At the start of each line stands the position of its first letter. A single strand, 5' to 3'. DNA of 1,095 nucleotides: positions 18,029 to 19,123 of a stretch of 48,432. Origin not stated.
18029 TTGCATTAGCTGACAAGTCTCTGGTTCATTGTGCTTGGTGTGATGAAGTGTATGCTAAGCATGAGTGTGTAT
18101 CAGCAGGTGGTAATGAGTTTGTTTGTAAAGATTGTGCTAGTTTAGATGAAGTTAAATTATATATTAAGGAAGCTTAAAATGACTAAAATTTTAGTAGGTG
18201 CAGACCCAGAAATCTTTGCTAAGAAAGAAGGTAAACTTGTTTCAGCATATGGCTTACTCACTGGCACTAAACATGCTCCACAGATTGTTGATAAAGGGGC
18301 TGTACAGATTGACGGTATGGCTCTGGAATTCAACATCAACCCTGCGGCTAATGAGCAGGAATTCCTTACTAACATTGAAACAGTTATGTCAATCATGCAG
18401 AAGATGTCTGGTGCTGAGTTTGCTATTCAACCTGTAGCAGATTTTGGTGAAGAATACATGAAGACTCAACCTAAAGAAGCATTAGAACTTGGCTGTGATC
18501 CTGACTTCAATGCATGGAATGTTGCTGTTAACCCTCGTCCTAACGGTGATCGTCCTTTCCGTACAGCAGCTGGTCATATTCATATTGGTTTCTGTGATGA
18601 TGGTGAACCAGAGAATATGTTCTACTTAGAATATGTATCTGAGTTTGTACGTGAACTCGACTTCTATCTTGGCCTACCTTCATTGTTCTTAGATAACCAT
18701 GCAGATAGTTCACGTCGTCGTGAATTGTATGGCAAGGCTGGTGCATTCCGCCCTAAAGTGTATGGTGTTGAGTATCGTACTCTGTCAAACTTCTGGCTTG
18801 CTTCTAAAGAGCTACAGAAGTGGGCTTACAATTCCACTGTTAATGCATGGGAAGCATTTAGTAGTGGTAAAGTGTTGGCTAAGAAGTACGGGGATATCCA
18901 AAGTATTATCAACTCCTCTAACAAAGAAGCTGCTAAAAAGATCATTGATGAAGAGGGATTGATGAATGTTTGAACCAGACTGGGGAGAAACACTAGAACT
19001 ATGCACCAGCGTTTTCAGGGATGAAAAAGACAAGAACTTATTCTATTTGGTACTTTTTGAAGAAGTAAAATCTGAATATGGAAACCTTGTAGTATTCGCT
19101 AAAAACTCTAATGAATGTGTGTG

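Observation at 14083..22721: Promoter-led module with five amide-bond enzymes and many tiny ORFs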

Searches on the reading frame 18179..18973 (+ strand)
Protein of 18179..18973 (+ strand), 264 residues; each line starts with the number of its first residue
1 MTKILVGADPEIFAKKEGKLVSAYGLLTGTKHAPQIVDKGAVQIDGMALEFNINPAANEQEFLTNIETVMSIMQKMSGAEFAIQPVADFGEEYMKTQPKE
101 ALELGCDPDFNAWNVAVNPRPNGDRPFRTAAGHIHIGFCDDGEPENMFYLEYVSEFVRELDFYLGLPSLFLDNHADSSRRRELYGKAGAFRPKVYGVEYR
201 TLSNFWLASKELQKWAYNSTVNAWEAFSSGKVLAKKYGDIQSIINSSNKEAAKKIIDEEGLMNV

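Call 8: search_protein_families(library=pfam, max_evalue=0.01, proteins=[window:18179-18973:+])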
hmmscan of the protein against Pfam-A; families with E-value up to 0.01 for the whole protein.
window:18179-18973:+ (264 aa): 1 family
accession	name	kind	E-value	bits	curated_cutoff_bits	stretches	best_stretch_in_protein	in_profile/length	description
PF14395.11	COOH-NH2_lig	-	2.1e-13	50.5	25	1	150-214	103-167/254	Phage phiEco32-like COOH.NH2 ligase-type 2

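Call 12: search_protein_families(library=phrogs, max_evalue=0.001, proteins=[window:18179-18973:+])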
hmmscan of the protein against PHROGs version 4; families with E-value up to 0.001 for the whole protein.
window:18179-18973:+ (264 aa): 1 family
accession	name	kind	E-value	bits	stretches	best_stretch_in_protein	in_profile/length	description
phrog_3815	-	other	1.8e-85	287.3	1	2-261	4-265/268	COOH.NH2 ligase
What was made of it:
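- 18179..18973 (+): GS-fold COOH-NH2 ligase (phiEco32 type 2). PF14395 (call 8). phrog_3815, E 1.8e-85 (call 12).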

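Call 16: find_related_loci(query=window:18179-18973:+, collection=viral_contigs, flank=10000)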
Query window:18179-18973:+ (264 aa) in viral_contigs; peptide patterns used: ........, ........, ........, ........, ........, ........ (x = any residue, [..] = any of these).
23 stretches matched a pattern, but none encodes a relative of the query by tblastn (E <= 1e-3).
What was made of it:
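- Tried and rejected: find_related_loci with the single ligase protein: nothing found (call 16).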

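Call 17: find_homologous_proteins(query=window:18179-18973:+, max_evalue=0.00001)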
Query window:18179-18973:+ (264 aa): 5069 proteins with E <= 0.00001 among 5445 candidates; the best 120 are listed.
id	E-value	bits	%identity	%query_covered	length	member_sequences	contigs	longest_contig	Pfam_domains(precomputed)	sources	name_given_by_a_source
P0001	1.9e-175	599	100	100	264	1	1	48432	PF14395.12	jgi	-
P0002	4.5e-130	451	74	99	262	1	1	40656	PF14395.12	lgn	-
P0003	3.7e-118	412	70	99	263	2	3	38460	PF14395.12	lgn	-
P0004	1.1e-114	400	68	99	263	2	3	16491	PF14395.12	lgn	-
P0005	3.7e-113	395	68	99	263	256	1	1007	PF14395.12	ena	-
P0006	1.7e-104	367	62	100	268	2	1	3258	PF14395.12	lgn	-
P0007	3.2e-102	359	62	99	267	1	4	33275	PF14395.12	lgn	-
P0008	3.7e-102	359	62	98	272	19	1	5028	PF14395.12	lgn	-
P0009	3.1e-99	350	60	99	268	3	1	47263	PF14395.12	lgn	-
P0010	5.9e-99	349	61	98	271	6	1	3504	PF14395.12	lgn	-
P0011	7.0e-99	348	59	99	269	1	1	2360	PF14395.12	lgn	-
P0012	1.4e-98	347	61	99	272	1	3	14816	PF14395.12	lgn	-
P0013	1.5e-98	347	59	99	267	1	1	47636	PF14395.12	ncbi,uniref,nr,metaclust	ncbi:putative COOH-NH2 ligase [Citrobacter phage CVT22]|uniref:COOH-NH2 ligase n=1 Tax=Citrobacter p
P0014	3.1e-98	346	60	98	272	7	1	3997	PF14395.12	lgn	-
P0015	5.0e-98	346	59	99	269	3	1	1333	PF14395.12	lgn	-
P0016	5.3e-97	342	60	99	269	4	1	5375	PF14395.12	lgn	-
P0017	3.5e-94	333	60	99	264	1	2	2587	PF14395.12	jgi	jgi:hypothetical protein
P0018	4.9e-94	333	58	98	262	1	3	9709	PF14395.12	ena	-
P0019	7.4e-94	332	57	99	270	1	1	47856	PF14395.12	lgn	-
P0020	1.1e-93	331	60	99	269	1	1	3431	PF14395.12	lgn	-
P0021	2.2e-93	330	60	95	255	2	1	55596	PF14395.12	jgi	jgi:hypothetical protein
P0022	3.8e-93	330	57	100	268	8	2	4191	PF14395.12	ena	-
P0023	7.6e-93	329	60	99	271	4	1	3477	PF14395.12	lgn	-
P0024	1.0e-92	328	58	99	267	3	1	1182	PF14395.12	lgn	-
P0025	2.3e-92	327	57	99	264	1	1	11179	PF14395.12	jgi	jgi:hypothetical protein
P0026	2.7e-92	327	61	99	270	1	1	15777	PF14395.12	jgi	jgi:hypothetical protein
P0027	4.5e-92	326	60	99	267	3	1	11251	PF14395.12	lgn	-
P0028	4.9e-92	326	58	99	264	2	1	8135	PF14395.12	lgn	-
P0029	6.1e-92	326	58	98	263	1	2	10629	PF14395.12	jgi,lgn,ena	-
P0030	2.0e-91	324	56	99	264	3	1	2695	PF14395.12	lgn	-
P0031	3.3e-91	323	56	99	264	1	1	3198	PF14395.12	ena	-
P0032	5.8e-91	322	58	99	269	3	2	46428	PF14395.12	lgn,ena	-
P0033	6.4e-91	322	59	99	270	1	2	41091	PF14395.12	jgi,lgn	jgi:hypothetical protein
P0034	8.0e-91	322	58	99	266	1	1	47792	PF14395.12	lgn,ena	-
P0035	1.7e-90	321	57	99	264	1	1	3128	PF14395.12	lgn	-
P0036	1.7e-90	321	58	98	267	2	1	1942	PF14395.12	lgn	-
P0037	3.3e-90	320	57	98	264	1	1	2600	PF14395.12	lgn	-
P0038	6.3e-90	319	57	98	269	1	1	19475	PF14395.12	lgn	-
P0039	7.5e-90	319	58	99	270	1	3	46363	PF14395.12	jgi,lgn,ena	-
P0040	7.6e-90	319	57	99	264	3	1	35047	PF14395.12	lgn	-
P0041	7.8e-90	319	58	99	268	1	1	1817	PF14395.12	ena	-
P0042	7.9e-90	319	59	99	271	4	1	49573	PF14395.12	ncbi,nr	ncbi:putative ligase [Erwinia phage Pecta]|nr:putative ligase [Erwinia phage Pecta]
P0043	8.1e-90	319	57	97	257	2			PF14395.12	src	-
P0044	1.1e-89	318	54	100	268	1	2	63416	PF14395.12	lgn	-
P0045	1.2e-89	318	57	98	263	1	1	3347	PF14395.12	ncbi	-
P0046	1.5e-89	318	57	100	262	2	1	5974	PF14395.12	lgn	-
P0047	2.3e-89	317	58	98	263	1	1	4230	PF14395.12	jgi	-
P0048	3.5e-89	317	56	98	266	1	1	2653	PF14395.12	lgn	-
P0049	4.4e-89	316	57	99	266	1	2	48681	PF14395.12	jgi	jgi:hypothetical protein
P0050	4.8e-89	316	58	99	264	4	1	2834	PF14395.12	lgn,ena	-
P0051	5.7e-89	316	57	98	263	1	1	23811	PF14395.12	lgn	-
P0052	8.9e-89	315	56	98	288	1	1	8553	PF14395.12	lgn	-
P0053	9.3e-89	315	56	98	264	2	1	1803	PF14395.12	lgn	-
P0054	1.2e-88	315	58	98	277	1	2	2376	PF14395.12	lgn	-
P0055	1.3e-88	315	57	99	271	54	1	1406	PF14395.12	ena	-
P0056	1.3e-88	315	56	98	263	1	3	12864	PF14395.12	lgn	-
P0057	1.5e-88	315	55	98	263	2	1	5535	PF14395.12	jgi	jgi:hypothetical protein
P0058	1.8e-88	314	57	99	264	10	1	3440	PF14395.12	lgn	-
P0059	1.9e-88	314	55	98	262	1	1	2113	PF14395.12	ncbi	-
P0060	2.0e-88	314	57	98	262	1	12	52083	PF14395.12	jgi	jgi:hypothetical protein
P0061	2.4e-88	314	56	99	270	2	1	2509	PF14395.12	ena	-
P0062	3.2e-88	314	57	98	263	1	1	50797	PF14395.12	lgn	-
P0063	3.4e-88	313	56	98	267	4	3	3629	PF14395.12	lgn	-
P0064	3.8e-88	313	58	99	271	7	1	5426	PF14395.12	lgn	-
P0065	4.5e-88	313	55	99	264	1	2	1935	PF14395.12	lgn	-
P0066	5.1e-88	313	58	99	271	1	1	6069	PF14395.12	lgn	-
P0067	6.0e-88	313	57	98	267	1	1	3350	PF14395.12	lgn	-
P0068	8.1e-88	312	58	93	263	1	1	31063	PF14395.12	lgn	-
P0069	8.2e-88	312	57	99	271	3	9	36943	PF14395.12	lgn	-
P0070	8.7e-88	312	56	99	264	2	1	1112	PF14395.12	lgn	-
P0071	1.2e-87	312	58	99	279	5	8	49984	PF14395.12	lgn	-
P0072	1.4e-87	311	57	98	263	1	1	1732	PF14395.12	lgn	-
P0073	1.7e-87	311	57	99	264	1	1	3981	PF14395.12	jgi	jgi:hypothetical protein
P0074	1.9e-87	311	58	98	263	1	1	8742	PF14395.12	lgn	-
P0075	2.0e-87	311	56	98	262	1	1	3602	PF14395.12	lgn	-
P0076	2.1e-87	311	56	98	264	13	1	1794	PF14395.12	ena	-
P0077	2.2e-87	311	56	96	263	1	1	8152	PF14395.12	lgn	-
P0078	2.2e-87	311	57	96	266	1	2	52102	PF14395.12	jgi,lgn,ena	jgi:hypothetical protein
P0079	2.5e-87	311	56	99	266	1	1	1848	PF14395.12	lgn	-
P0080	2.6e-87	310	56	98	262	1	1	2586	PF14395.12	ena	-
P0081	3.1e-87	310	55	99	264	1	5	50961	PF14395.12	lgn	-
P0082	3.3e-87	310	56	99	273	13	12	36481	PF14395.12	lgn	-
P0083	3.5e-87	310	56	99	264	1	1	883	PF14395.12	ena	-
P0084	3.5e-87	310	56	97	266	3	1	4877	PF14395.12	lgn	-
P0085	3.9e-87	310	56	99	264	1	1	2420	PF14395.12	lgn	-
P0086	4.3e-87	310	56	98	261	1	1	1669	PF14395.12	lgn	-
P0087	4.6e-87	310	57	98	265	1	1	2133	PF14395.12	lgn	-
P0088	4.9e-87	310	54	98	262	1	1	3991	PF14395.12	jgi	-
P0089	5.4e-87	309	56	99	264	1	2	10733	PF14395.12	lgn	-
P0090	5.6e-87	309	57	98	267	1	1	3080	PF14395.12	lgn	-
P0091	6.7e-87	309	54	98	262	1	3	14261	PF14395.12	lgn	-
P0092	7.3e-87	309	55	99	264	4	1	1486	PF14395.12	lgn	-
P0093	7.7e-87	309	56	99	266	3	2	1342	PF14395.12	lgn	-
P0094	7.7e-87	309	56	99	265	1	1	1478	PF14395.12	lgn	-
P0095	8.2e-87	309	58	98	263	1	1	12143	PF14395.12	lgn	-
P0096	8.4e-87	309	57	99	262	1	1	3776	PF14395.12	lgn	-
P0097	9.8e-87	309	57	99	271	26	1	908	PF14395.12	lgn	-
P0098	9.9e-87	309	55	98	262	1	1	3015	PF14395.12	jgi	jgi:hypothetical protein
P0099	9.9e-87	309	54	98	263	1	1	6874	PF14395.12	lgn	-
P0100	1.0e-86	309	57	99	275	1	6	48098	PF14395.12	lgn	-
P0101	1.3e-86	308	56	96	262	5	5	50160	PF14395.12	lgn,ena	-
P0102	1.3e-86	308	56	98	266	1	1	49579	PF14395.12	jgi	jgi:hypothetical protein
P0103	1.4e-86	308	53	99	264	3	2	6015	PF14395.12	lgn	-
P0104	1.7e-86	308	53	99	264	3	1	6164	PF14395.12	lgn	-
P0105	1.7e-86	308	55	98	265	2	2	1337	PF14395.12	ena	-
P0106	1.8e-86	308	56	98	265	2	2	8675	PF14395.12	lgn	-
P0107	1.9e-86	308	56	99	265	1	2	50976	PF14395.12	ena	-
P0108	2.4e-86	307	54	99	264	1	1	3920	PF14395.12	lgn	-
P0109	2.6e-86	307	56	99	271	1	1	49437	PF14395.12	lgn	-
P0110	2.7e-86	307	56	98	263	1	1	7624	PF14395.12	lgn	-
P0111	3.2e-86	307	55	97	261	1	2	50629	PF14395.12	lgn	-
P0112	3.9e-86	307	56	99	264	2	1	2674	PF14395.12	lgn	-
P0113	3.9e-86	307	58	99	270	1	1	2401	PF14395.12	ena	-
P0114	4.0e-86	307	55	99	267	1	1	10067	PF14395.12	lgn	-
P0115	4.9e-86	306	56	99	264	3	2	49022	PF14395.12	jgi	jgi:hypothetical protein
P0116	5.1e-86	306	56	97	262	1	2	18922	PF14395.12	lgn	-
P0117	5.7e-86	306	55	99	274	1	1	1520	PF14395.12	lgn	-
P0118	5.8e-86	306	55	98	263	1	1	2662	PF14395.12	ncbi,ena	-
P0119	6.1e-86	306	54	98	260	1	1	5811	PF14395.12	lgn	-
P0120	7.6e-86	306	54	98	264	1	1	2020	PF14395.12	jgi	-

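Call 18: find_encoding_contigs(protein=P0002, flank=10000, max_places=2)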
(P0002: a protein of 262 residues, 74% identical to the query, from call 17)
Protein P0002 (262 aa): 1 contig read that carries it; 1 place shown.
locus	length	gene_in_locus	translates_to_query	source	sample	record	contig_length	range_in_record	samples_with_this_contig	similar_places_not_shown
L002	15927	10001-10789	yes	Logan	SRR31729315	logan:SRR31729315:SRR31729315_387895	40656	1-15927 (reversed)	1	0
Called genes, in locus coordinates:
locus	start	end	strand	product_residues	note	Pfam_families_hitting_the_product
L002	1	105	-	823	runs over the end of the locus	-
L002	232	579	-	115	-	-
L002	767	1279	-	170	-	PF00959:Phage_lysozyme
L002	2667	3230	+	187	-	-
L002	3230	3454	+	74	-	-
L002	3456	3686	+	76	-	-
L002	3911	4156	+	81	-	-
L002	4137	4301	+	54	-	-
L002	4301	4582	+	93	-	-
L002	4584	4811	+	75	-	-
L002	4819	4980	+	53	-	-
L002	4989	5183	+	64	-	-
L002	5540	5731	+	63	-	-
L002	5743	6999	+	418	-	-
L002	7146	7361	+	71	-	-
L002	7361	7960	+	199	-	PF07722:Peptidase_C26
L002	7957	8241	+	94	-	-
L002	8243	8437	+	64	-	-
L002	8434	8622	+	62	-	-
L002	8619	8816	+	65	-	-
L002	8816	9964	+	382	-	PF13522:GATase_6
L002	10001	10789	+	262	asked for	PF14395:COOH-NH2_lig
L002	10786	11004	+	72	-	-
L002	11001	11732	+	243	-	-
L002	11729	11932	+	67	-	-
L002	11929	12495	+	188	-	-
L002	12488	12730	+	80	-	-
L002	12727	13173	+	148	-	PF08281:Sigma70_r4_2 (faint)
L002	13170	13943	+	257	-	PF12224:Amidoligase_2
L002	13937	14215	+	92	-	-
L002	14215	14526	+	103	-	-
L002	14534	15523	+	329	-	PF13155:Toprim_2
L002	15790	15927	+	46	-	?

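Call 19: find_encoding_contigs(protein=P0003, flank=10000, max_places=2)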
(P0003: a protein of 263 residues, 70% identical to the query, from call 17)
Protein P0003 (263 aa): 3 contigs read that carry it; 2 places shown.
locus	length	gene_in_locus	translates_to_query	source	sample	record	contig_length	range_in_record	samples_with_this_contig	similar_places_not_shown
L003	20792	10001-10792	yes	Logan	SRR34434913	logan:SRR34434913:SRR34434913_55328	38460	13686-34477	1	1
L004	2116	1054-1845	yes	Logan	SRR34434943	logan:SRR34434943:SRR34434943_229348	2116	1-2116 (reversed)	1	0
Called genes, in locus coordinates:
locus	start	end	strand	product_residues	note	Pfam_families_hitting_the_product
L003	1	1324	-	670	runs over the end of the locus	-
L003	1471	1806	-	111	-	-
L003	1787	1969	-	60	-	-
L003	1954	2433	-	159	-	PF00959:Phage_lysozyme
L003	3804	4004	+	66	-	-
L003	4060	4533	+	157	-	PF03013:Pyr_excise (weak)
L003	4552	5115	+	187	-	-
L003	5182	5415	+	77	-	-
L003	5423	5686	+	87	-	-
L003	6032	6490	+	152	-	-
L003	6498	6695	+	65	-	-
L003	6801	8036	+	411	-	-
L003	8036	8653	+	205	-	PF07722:Peptidase_C26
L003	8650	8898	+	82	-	-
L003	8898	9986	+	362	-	PF13522:GATase_6, PF13537:GATase_7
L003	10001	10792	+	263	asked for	PF14395:COOH-NH2_lig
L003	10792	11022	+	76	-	-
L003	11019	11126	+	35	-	-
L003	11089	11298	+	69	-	-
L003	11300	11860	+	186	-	-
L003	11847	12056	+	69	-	-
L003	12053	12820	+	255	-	PF12224:Amidoligase_2 (weak)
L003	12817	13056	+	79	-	-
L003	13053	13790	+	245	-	PF08443:RimK (faint)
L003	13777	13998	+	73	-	-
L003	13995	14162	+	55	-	-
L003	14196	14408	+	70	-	-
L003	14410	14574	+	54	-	-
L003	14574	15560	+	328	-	PF13662:Toprim_4 (faint), PF01751:Toprim (weak), PF13155:Toprim_2, PF13362:Toprim_3 (faint)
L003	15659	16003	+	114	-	PF13392:HNH_3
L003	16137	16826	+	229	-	PF03796:DnaB_C (weak)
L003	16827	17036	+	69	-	-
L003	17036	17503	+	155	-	-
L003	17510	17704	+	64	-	-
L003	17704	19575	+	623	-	PF00476:DNA_pol_A (faint)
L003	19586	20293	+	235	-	-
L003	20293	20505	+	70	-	-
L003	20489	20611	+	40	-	-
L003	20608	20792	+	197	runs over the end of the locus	-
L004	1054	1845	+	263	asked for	PF14395:COOH-NH2_lig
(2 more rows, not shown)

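Call 26: search_dna_similar(query=window:18179-18973:+, collection=phages, mode=protein, max_rows=60, rows=spread)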
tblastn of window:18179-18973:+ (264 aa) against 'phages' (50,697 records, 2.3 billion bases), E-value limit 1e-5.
Records with a match: 319; places in all: 321; records where one place covers at least 80% of the query: 306.
Best place of each record, by identity: <60% 319.
By first word of the organism name: Pseudomonas 121; Escherichia 94; Vibrio 22; phage 16; Aeromonas 11; Proteus 8; Salmonella 7; Cronobacter 6; Pseudoalteromonas 5; Klebsiella 3; and 16 more.
By host as written in the record: Escherichia coli 52; Pseudomonas aeruginosa 45; - 35; Pseudomonas aeruginosa PAO1 18; Aeromonas hydrophila 9; Pseudomonas sp. 8; Vibrio parahaemolyticus 7; Proteus mirabilis 5; and 92 more.
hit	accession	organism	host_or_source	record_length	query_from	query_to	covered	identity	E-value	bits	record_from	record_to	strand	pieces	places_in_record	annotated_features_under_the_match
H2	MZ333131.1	Erwinia phage Pecta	Erwinia sp.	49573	1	262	99%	59.2%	1e-88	292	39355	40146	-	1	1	putative ligase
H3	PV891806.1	Klebsiella phage vB_KpnP-Asterion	Klebsiella pneumoniae ARLG-4382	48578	1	262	99%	57.3%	1e-93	306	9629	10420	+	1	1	COOH.NH2 ligase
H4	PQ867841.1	phage T4S1-k141_502596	Crassostrea hongkongensis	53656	4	256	96%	51.5%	2e-75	254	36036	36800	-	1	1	COOH.NH2 ligase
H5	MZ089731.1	Pseudomonas phage PSA11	wastewater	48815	4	231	86%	54.8%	9e-73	247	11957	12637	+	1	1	hypothetical protein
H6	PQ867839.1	phage T2S2-k141_370465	Crassostrea hongkongensis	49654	4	261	98%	47.3%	7e-72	244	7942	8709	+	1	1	COOH.NH2 ligase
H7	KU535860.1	Pseudomonas phage O4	Pseudomonas aeruginosa PAO1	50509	4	231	86%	53.5%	1e-71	243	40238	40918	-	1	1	putative COOH-NH2 ligase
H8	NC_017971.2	Pseudomonas phage tf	Pseudomonas putida PpG1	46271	3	256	96%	42.1%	3e-40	153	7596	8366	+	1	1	COOH.NH2 ligase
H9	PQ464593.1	Pseudomonas phage Rembedalsseter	Pseudomonas trivialis B08_4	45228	4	261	98%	39.1%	3e-45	167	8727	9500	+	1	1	COOH.NH2 ligase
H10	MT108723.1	Pseudomonas phage Epa1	Pseudomonas sp.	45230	5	263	98%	38.9%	4e-45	167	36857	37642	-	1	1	hypothetical protein (x2)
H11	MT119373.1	Pseudomonas phage otherone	Pseudomonas aeruginosa PAO1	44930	5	263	98%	38.9%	4e-45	167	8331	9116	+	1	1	hypothetical protein (x2)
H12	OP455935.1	Pseudomonas phage Ka1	Baikal Lake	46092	5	263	98%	38.9%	4e-45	167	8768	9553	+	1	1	putative COOH-NH2 ligase | hypothetical protein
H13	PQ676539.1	Pseudomonas phage JD05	Pseudomonas aeruginosa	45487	5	263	98%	38.5%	1e-44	166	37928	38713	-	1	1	hypothetical protein (x2)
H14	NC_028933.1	Pseudomonas phage PhiCHU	Pseudomonas aeruginosa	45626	5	263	98%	38.5%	3e-44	164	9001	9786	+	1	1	COOH.NH2 ligase | hypothetical protein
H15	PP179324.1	Pseudomonas phage Lyrsu02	Pseudomonas syringae USA0011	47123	1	257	97%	38.1%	2e-45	168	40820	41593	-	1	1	carboxylate amine ligase domain-containing protein | hypothetical protein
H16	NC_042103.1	Pseudomonas phage Bjorn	Pseudomonas sp. CT12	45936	1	256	97%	38.1%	1e-42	160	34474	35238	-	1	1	COOH.NH2 ligase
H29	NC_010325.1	Bruynoghevirus LUZ24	Pseudomonas aeruginosa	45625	5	248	92%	37.5%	3e-41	156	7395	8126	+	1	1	gp16: COOH.NH2 ligase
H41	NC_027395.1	Escherichia phage vB_EcoP_SU10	Escherichia coli ECOR10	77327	3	255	96%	33.0%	3e-32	130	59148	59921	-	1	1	COOH.NH2 ligase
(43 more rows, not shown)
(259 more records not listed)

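Call 29: get_annotated_region(hit=H3, flank=9000)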
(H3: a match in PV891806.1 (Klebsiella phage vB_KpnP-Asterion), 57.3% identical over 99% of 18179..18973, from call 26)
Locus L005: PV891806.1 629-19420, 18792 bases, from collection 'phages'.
description: Klebsiella phage vB_KpnP-Asterion, partial genome.
organism: Klebsiella phage vB_KpnP-Asterion (NCBI taxid 3447927)
taxonomy: Viruses; Duplodnaviria; Heunggongvirae; Uroviricota; Caudoviricetes
host: Klebsiella pneumoniae ARLG-4382; source: sewage; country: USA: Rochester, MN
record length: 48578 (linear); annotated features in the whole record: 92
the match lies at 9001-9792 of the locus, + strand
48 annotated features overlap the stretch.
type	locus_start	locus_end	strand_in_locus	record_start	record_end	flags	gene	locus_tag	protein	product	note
CDS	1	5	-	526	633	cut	-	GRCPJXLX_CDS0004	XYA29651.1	hypothetical protein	-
CDS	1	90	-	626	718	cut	-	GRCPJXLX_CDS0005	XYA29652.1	hypothetical protein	-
CDS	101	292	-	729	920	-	-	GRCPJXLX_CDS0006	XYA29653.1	hypothetical protein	-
CDS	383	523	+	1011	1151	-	-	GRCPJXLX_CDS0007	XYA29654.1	hypothetical protein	-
CDS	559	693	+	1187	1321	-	-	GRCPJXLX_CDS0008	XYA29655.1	hypothetical protein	-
CDS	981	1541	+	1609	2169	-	-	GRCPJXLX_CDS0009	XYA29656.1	hypothetical protein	-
CDS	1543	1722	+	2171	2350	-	-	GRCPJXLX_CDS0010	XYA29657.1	hypothetical protein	-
CDS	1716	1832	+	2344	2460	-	-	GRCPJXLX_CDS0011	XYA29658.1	hypothetical protein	-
CDS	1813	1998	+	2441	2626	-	-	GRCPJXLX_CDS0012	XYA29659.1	hypothetical protein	-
CDS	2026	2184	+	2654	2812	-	-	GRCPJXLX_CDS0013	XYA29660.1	hypothetical protein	-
CDS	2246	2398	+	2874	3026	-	-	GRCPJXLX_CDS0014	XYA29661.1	hypothetical protein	-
CDS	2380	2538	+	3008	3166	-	-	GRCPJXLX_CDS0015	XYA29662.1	hypothetical protein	-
CDS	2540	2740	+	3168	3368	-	-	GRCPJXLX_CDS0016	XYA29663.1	hypothetical protein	-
CDS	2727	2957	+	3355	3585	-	-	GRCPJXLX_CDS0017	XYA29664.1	hypothetical protein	-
CDS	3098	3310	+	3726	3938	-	-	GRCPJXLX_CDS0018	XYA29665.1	decoy of host sigma70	-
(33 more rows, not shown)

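Call 30: get_annotated_region(hit=H2, flank=9000)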
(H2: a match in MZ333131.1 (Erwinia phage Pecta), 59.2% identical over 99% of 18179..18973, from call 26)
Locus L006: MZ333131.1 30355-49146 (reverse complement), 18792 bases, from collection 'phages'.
description: Erwinia phage Pecta, complete genome.
organism: Erwinia phage Pecta (NCBI taxid 2851070)
taxonomy: Viruses; Duplodnaviria; Heunggongvirae; Uroviricota; Caudoviricetes; Zobellviridae; Citrovirus
host: Erwinia sp.; source: organic waste; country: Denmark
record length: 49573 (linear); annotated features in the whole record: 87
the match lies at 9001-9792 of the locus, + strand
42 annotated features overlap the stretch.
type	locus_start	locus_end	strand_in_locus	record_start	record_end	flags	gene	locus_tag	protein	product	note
CDS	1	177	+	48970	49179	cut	-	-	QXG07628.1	hypothetical protein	-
CDS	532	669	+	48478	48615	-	-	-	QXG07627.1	hypothetical protein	-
CDS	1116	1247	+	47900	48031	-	-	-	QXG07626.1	hypothetical protein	-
CDS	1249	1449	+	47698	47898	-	-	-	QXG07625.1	hypothetical protein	-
CDS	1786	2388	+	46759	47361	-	-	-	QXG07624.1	hypothetical protein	-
CDS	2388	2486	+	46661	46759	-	-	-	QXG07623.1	hypothetical protein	-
CDS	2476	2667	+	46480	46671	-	-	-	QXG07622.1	hypothetical protein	-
CDS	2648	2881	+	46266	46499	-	-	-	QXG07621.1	hypothetical protein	-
CDS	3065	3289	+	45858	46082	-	-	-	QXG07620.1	hypothetical protein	-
CDS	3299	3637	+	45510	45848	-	-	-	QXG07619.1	hypothetical protein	-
CDS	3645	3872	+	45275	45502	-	-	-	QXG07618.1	hypothetical protein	-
CDS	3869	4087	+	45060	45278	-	-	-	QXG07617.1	hypothetical protein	-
CDS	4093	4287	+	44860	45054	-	-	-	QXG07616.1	hypothetical protein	-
CDS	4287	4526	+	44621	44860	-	-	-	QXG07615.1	hypothetical protein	-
CDS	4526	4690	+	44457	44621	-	-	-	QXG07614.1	hypothetical protein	-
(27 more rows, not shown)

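Call 31: get_annotated_region(hit=H5, flank=9000)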
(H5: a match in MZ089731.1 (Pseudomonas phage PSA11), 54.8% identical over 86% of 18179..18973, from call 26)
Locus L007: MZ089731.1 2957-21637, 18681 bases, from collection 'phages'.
description: Pseudomonas phage PSA11, partial genome.
organism: Pseudomonas phage PSA11 (NCBI taxid 2833430)
taxonomy: Viruses; Duplodnaviria; Heunggongvirae; Uroviricota; Caudoviricetes; Zobellviridae; Paundecimvirus; Paundecimvirus PA11
host: -; source: wastewater; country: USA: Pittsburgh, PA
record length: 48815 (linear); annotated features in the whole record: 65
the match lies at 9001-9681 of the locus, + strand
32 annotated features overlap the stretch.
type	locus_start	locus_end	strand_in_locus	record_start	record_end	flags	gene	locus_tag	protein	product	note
CDS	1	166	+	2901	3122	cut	-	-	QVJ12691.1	hypothetical protein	-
CDS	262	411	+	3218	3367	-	-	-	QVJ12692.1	hypothetical protein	-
CDS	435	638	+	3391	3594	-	-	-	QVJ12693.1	hypothetical protein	-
CDS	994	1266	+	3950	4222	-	-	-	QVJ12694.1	hypothetical protein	-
CDS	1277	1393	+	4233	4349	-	-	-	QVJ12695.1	hypothetical protein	-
CDS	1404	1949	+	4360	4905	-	-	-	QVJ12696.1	hypothetical protein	-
CDS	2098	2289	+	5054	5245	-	-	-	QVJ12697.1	hypothetical protein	-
CDS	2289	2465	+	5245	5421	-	-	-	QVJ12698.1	hypothetical protein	-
CDS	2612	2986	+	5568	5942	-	-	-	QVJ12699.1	hypothetical protein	Phage protein (ACLAME 1100)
CDS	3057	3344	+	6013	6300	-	-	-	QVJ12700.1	hypothetical protein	-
CDS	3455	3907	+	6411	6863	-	-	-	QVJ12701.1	homing endonuclease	-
CDS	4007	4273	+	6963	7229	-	-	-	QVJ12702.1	hypothetical protein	-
CDS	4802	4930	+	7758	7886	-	-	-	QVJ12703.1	hypothetical protein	-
CDS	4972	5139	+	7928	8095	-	-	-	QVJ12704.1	hypothetical protein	-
CDS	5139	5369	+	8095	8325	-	-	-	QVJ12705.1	hypothetical protein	-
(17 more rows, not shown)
